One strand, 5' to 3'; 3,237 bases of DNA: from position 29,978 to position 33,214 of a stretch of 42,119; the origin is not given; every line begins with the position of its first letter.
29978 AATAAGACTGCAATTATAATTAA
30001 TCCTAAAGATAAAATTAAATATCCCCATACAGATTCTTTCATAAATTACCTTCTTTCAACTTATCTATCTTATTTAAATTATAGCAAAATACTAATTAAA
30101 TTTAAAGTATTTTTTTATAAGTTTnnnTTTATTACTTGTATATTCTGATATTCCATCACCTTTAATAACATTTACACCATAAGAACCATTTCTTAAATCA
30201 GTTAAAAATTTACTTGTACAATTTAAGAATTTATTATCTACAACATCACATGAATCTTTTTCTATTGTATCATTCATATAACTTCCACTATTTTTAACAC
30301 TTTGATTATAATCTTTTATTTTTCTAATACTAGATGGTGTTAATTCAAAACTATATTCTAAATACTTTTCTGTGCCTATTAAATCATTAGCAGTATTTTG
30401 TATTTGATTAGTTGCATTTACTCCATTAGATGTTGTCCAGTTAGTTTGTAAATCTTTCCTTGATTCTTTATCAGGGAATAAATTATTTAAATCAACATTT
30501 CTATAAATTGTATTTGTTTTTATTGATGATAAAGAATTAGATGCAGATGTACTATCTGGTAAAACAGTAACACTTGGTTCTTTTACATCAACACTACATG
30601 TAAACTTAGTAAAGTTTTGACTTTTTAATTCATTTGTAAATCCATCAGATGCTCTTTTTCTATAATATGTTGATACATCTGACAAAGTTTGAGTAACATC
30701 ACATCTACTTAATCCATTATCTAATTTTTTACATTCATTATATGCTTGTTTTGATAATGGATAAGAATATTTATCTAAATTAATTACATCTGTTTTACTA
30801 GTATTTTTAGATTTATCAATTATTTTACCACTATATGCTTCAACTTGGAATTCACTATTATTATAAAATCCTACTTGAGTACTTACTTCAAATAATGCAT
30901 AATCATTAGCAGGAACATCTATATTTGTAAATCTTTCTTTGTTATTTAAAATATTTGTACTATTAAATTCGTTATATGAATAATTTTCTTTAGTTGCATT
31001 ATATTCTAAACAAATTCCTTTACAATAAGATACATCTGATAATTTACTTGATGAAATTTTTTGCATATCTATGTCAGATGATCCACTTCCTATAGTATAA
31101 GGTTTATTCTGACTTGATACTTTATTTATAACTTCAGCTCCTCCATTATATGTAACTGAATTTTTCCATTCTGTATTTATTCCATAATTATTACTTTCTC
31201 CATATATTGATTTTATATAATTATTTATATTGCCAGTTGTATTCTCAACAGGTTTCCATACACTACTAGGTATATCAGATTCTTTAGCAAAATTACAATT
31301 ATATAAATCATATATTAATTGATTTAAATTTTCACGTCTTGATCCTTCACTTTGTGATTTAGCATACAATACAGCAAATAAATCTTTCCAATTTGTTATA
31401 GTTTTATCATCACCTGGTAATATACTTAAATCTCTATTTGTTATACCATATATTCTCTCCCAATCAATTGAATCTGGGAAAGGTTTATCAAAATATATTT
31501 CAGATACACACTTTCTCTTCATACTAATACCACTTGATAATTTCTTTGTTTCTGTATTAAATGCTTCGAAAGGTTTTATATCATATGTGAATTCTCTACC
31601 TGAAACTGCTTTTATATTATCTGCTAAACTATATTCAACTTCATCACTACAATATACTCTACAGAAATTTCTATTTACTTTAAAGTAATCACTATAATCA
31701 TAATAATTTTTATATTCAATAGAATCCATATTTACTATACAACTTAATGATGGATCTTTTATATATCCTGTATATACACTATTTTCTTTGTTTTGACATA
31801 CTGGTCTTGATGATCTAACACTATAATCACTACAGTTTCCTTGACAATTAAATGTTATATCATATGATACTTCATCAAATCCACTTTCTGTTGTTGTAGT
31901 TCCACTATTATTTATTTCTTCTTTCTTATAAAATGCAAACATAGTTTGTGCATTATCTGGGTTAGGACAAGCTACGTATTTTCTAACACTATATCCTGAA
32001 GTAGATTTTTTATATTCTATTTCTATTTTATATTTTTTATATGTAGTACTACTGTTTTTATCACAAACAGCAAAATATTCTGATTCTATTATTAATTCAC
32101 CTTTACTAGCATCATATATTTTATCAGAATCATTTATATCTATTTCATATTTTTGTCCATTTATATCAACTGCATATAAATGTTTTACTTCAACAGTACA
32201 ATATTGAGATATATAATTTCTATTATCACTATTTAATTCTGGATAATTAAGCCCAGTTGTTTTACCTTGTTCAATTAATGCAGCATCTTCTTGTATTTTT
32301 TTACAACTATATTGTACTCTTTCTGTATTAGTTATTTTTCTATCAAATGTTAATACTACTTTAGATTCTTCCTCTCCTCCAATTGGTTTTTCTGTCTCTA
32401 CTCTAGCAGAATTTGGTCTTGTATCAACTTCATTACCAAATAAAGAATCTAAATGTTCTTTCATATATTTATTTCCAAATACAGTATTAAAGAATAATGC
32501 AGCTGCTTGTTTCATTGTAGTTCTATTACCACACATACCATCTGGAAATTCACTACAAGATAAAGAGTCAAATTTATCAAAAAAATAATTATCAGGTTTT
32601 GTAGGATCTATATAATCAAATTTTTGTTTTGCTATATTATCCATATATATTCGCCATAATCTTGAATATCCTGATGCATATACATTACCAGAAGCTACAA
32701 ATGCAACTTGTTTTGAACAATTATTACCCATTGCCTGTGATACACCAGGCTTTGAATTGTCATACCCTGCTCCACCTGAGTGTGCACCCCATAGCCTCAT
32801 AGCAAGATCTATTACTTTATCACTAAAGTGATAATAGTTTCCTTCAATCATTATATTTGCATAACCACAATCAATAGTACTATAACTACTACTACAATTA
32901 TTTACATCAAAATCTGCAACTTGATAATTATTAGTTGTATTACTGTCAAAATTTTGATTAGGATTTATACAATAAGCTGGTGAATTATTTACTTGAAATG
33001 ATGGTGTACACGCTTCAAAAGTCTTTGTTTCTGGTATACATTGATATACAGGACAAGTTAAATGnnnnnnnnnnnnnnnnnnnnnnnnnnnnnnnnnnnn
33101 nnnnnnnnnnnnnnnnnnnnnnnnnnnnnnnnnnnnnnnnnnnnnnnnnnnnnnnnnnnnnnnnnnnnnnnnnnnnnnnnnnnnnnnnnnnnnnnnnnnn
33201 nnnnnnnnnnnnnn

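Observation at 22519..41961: Co-directional island joining a Tad-like assembly machine to duplicated giant Cys-rich exoprotein modules, a sortase fusion and a Trx-like protein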

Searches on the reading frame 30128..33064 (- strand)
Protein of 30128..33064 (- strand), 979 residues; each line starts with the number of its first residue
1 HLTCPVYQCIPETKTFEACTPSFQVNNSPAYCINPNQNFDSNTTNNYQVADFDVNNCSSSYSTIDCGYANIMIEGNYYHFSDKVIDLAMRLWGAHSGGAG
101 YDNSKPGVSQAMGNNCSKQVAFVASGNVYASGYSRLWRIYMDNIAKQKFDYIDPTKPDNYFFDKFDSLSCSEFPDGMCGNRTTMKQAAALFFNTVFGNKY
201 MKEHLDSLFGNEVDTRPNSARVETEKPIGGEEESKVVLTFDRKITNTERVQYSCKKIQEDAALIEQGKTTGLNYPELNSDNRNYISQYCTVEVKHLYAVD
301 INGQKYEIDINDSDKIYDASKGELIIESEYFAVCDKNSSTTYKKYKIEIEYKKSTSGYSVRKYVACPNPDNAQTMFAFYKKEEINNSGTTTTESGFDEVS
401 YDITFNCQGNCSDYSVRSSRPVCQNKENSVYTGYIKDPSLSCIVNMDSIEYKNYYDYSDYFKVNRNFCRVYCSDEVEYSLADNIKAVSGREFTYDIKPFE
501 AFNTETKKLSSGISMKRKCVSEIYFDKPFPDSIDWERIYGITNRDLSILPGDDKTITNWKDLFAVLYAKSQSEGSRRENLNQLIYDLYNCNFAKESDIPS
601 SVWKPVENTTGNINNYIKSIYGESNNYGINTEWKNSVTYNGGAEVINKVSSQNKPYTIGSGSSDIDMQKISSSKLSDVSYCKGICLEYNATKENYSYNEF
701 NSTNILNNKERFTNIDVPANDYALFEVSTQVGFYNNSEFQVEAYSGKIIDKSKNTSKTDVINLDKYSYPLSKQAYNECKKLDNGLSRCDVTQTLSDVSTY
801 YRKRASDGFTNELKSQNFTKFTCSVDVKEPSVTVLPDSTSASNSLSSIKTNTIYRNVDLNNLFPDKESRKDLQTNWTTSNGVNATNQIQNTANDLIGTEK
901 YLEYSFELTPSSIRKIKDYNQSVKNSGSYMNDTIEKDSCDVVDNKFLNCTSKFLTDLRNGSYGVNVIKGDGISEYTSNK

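Call 40: predict_structure(alignment_id=A2)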
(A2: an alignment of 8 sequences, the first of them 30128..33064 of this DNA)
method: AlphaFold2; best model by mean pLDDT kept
length: 979 residues; sequences in the alignment: 8
mean_pLDDT: 43.9   pTM: 0.30
mean pLDDT of the five models: 43.9, 42.6, 40.9, 39.3, 37.7
residues with pLDDT >= 90: 0; 70-90: 74; 50-70: 274; < 50: 631
segments of 3 or more residues with pLDDT < 50: 1-63, 98-100, 105-125, 210-235, 240-255, 268-273, 275-278, 280-294, 317-321, 328-436, 475-516, 605-611, 616-775, 790-809, 822-909, 934-938, 941-947, 964-979
pLDDT, mean of each block of 10 residues (from residue 1): 23 22 26 29 30 38 56 74 67 59 46 37 51 67 54 67 55 53 76 69 60 44 43 46 31 49 56 48 41 54 64 48 47 27 25 29 25 24 29 28 25 30 31 45 55 64 67 51 28 28 33 45 63 72 72 67 74 65 67 54 46 48 30 24 28 32 24 24 31 33 32 36 33 30 28 33 26 48 52 44 42 53 46 28 28 28 39 42 44 32 43 61 56 47 46 60 44 32
secondary structure, 60 per line:
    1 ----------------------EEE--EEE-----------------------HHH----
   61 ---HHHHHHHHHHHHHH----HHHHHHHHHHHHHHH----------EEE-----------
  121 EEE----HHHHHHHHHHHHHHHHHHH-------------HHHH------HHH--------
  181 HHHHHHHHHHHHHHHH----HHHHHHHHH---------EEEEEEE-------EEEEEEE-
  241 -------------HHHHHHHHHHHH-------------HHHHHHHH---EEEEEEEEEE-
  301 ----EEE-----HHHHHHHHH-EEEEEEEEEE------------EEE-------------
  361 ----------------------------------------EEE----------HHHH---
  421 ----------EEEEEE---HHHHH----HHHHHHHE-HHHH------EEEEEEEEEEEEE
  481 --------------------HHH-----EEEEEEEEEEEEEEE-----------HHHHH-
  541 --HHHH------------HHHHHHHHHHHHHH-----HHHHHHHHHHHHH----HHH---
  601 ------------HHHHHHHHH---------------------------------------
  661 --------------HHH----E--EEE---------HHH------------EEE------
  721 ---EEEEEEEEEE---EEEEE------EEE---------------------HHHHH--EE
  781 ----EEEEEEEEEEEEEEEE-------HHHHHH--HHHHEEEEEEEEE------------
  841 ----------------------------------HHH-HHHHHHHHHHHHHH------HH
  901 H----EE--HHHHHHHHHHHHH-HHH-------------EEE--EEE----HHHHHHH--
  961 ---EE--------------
elements in order (helices of 4 or more, strands of 3 or more residues): E23-25 E28-30 H64-77 H82-96 E107-109 E121-123 H128-146 H160-163 H181-196 H201-209 E219-225 E233-239 H254-265 H279-286 E290-299 E305-307 H313-321 E323-332 E345-347 E401-403 H414-417 E431-436 H440-444 H449-455 H458-461 E468-480 E509-523 H535-539 H543-546 H559-572 H578-590 H613-621 E685-687 E712-714 E724-733 E737-741 E748-750 H772-776 E785-800 H808-813 H816-819 E820-828 H879-892 H910-922 E940-942 E945-947 H952-958
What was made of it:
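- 30125..34030 (-): G07, giant Cys-rich exoprotein 2 (1301 aa, 49 Cys). The AF2 model was unusable at pLDDT 44 (call 40).
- The AF2 model of the giant core was unusable (pLDDT 44; call 40).
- Tried and rejected: AF2 on the 979-aa core with 8 sequences gave pLDDT 44 (call 40).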

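Call 45: search_protein_representatives(alignment_id=A2)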
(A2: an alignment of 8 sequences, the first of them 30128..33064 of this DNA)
Query: 8 sequences, 994 profile positions. Proteins with E-value up to 0.001 (for the whole library): 357; up to 1e-10: 214; up to 1e-30: 134. The best 150 are listed.
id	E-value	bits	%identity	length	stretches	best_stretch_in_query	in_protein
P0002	0.0e+00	1275.8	-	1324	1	2-994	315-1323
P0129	0.0e+00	1269.6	-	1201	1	2-994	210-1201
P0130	0.0e+00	1059.1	-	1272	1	2-987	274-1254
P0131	0.0e+00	1027.2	-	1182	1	2-993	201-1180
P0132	0.0e+00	1019.7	-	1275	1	2-992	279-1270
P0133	4.3e-296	1001.6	-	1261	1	2-988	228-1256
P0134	2.9e-295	998.8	-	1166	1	2-994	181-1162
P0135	1.9e-284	963.0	-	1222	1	2-993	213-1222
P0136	1.7e-282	956.6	-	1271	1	2-993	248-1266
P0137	1.1e-280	950.6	-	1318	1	3-986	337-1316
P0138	1.7e-280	949.9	-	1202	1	2-980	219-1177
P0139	1.8e-278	943.2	-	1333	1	2-993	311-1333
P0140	4.0e-277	938.8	-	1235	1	2-988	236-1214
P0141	1.6e-270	917.0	-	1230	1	2-976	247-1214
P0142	3.9e-270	915.6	-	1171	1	2-990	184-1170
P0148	1.7e-230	784.4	-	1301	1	2-990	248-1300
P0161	5.2e-211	719.9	-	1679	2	2-951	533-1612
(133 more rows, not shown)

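Call 47: search_solved_structures(query=A4, max_evalue=10, show_alignments=2)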
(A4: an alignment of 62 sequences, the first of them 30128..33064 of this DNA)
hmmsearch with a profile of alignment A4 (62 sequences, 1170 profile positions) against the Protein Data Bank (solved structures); distinct sequences matched with E-value up to 10: 0.

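Call 69: search_protein_families(library=pfam, alignment_id=A5, max_evalue=0.01)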
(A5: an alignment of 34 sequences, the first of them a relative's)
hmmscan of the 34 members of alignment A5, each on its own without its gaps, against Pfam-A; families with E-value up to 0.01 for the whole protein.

A. member 1, P0161 (1679 aa): 1 family
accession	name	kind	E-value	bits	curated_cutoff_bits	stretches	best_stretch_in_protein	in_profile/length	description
PF05064.18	Nsp1_C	-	0.002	18.4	24.1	1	160-241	13-89/114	Nsp1-like C-terminal region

B. families by the number of members that match (of 34 scanned): 3 families
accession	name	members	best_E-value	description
PF09479.16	Flg_new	2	1.6e-21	Listeria-Bacteroides repeat domain (List_Bact_rpt)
PF05064.18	Nsp1_C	1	0.002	Nsp1-like C-terminal region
PF10324.15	7TM_GPCR_Srw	1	0.0026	Serpentine type 7TM GPCR chemoreceptor Srw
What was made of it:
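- Two family members contain Flg_new repeats (call 69).
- Tried and rejected: In a Pfam scan of 34 diverse relatives, only Flg_new in two members stood out (call 69).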

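Call 71: find_homologous_proteins(query=A5, max_evalue=0.00001)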
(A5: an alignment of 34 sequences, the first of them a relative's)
Query A5 (34 sequences) (1679 aa, profile of the alignment): 1 proteins with E <= 0.00001 among 8000 candidates.
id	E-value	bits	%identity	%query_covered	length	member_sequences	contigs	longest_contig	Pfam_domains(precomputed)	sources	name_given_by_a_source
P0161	1.2e-272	926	100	100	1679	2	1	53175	-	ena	-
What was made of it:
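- Tried and rejected: Low-complexity words swamped the candidate list (call 71).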

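Call 72: find_encoding_contigs(protein=P0161, flank=10000, max_places=1)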
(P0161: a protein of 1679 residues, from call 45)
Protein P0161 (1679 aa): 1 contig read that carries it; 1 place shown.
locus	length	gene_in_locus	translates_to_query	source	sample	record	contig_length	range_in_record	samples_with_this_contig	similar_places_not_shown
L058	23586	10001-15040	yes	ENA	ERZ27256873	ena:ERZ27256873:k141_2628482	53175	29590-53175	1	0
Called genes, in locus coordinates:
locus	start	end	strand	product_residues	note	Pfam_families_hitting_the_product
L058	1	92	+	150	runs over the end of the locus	-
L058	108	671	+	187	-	PF01725:Ham1p_like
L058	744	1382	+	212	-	-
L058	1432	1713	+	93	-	-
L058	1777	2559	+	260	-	-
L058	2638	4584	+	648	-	PF22745:Nlig-Ia, PF01653:DNA_ligase_aden, PF03120:OB_DNA_ligase, PF14520:HHH_5 (faint), PF12826:HHH_2, PF00533:BRCT, PF12738:PTCB-BRCT (weak), PF16589:BRCT_2 (faint)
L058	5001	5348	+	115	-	PF04266:ASCH (weak)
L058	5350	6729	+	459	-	PF01336:tRNA_anti-codon, PF00152:tRNA-synt_2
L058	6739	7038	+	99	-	PF02686:GatC (weak)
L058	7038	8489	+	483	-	PF01425:Amidase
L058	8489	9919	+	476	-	PF02934:GatB_N, PF02637:GatB_Yqey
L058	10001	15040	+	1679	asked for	-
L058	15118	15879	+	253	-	-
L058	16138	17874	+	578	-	PF01411:tRNA-synt_2c, PF07973:tRNA_SAD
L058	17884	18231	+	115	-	-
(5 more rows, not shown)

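Call 74: fold_search(model_id=the predicted structure, library=pdb)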
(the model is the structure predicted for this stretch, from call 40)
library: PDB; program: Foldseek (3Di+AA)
matches with E <= 10: 81; with E <= 0.001: 0
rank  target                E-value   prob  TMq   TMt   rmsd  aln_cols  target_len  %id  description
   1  6ey4                  9.4e-01  0.06  0.08  0.12  23.4       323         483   13  Periplasmic domain (residues 36-513) of GldM (released 2018-02-07)
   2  4kwy_B                1.6e+00  0.06  0.04  0.21  17.8       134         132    7  Crystal structure of a putative lipoprotein (CC_3750) from Caulobacter crescentus CB15 at 2.40 A resolution (released 2013-06-19)
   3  8d8j_6                1.7e+00  0.01  0.04  0.12  28.6       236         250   11  Yeast mitochondrial small subunit assembly intermediate (State 1) (released 2022-12-21)
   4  7cmg_B                2.2e+00  0.02  0.05  0.08  24.2       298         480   11  The Structure of the periplasmic domain of PorM (released 2020-09-02)
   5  8otz_Aa               2.3e+00  0.01  0.04  0.05  40.8       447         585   11  48-nm repeat of the native axonemal doublet microtubule from bovine sperm (released 2023-11-22)
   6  8d8k_6                2.5e+00  0.02  0.04  0.12  29.2       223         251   12  Yeast mitochondrial small subunit assembly intermediate (State 2) (released 2022-12-21)
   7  7sb2_B                2.9e+00  0.01  0.04  0.11  26.5       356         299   10  Structure of the periplasmic domain of GldM from Capnocytophaga canimorsus (released 2022-03-23)
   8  6yfq_AA               3.0e+00  0.02  0.03  0.14  18.0       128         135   10  Virus-like particle of bacteriophage NT-214 (released 2020-09-02)
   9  7t5q_I                3.0e+00  0.01  0.04  0.08  23.3       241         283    9  Cryo-EM Structure of a Transition State of Arp2/3 Complex Activation (released 2023-06-14)
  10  5ukh                  3.2e+00  0.03  0.07  0.16  15.1       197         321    6  Structure of TelC from Streptococcus intermedius B196 (released 2017-07-26)
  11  8p94_V                3.2e+00  0.02  0.04  0.10  25.3       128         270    9  Cryo-EM structure of cortactin stabilized Arp2/3-complex nucleated actin branches (released 2024-01-03)
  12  7w63_A                3.4e+00  0.02  0.05  0.10  29.4       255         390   11  Crystal structure of minor pilin TcpB from Vibrio cholerae (released 2022-11-09)
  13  8h6k_5B               3.6e+00  0.01  0.04  0.02  23.0       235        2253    7  Cryo-EM structure of human exon-defined spliceosome in the mature B state. (released 2024-05-01)
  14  4mem_B                3.8e+00  0.04  0.04  0.14  22.8       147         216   14  Crystal Structure of the rat USP11 DUSP-UBL domains (released 2014-05-07)
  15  6mcy_D                3.8e+00  0.02  0.06  0.18  15.1       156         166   12  Crystal structure of mouse Bak (released 2019-09-11)
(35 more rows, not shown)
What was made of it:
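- Tried and rejected: Foldseek on that model gave nothing below E=0.9 (call 74).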

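Call 94: search_dna_similar(query=window:30128-33064:-, collection=plasmids, mode=protein, max_evalue=0.001, max_rows=5)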
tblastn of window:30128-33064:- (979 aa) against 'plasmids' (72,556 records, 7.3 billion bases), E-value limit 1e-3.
No match.

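Call 95: search_dna_similar(query=window:30128-33064:-, collection=phages, mode=protein, max_evalue=0.001, max_rows=5)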
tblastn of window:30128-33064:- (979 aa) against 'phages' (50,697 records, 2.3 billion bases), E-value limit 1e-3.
No match.
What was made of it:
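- The giants have no match in plasmid or phage collections (calls 94, 95).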
